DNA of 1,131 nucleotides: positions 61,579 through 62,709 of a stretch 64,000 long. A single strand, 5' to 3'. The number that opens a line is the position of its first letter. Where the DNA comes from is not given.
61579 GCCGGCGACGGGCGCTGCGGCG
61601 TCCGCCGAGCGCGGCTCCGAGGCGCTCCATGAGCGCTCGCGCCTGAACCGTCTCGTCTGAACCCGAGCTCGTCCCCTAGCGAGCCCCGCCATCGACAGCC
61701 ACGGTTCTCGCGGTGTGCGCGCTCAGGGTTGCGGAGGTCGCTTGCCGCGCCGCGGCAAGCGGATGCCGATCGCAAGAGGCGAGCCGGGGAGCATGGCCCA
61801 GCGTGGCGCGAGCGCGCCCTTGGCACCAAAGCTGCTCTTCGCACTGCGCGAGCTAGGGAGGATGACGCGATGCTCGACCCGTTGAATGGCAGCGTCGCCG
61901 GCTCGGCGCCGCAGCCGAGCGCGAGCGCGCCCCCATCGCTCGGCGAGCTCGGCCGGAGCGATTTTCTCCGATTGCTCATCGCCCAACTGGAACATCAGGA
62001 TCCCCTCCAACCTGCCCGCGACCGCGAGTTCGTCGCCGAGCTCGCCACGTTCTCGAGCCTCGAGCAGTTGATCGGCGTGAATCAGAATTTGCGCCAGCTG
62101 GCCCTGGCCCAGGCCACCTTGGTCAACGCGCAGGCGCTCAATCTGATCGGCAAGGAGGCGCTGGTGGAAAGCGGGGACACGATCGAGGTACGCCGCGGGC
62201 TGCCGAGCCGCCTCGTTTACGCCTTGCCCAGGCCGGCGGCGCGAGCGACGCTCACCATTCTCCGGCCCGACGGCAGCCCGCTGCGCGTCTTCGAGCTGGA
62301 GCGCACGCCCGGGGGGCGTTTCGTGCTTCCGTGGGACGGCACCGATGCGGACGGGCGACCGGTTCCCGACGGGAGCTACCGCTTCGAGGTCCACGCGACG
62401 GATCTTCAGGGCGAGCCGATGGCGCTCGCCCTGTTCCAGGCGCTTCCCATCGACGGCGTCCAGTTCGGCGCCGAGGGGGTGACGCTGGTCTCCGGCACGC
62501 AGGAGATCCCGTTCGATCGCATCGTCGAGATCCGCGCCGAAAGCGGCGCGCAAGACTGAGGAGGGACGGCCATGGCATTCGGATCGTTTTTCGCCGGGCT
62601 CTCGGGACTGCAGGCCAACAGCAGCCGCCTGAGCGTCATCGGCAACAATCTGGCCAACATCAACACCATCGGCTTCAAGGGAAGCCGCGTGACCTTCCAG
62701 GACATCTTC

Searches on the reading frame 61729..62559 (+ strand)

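Call 68: search_protein_families(library=pfam, proteins=[window:61729-62559:+], max_evalue=0.001)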
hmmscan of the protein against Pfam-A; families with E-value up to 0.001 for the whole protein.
window:61729-62559:+ (276 aa): 3 families
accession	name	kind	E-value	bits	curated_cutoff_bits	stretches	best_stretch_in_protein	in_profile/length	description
PF03963.19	FlgD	-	1.2e-17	64.3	27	1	65-122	17-74/75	Flagellar hook capping protein - N-terminal region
PF13860.13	FlgD_ig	-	1.9e-12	47.4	27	1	151-225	3-77/79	FlgD Ig-like domain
PF13861.12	FLgD_tudor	-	0.00012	22.7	26.9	1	134-265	4-57/58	FlgD Tudor-like domain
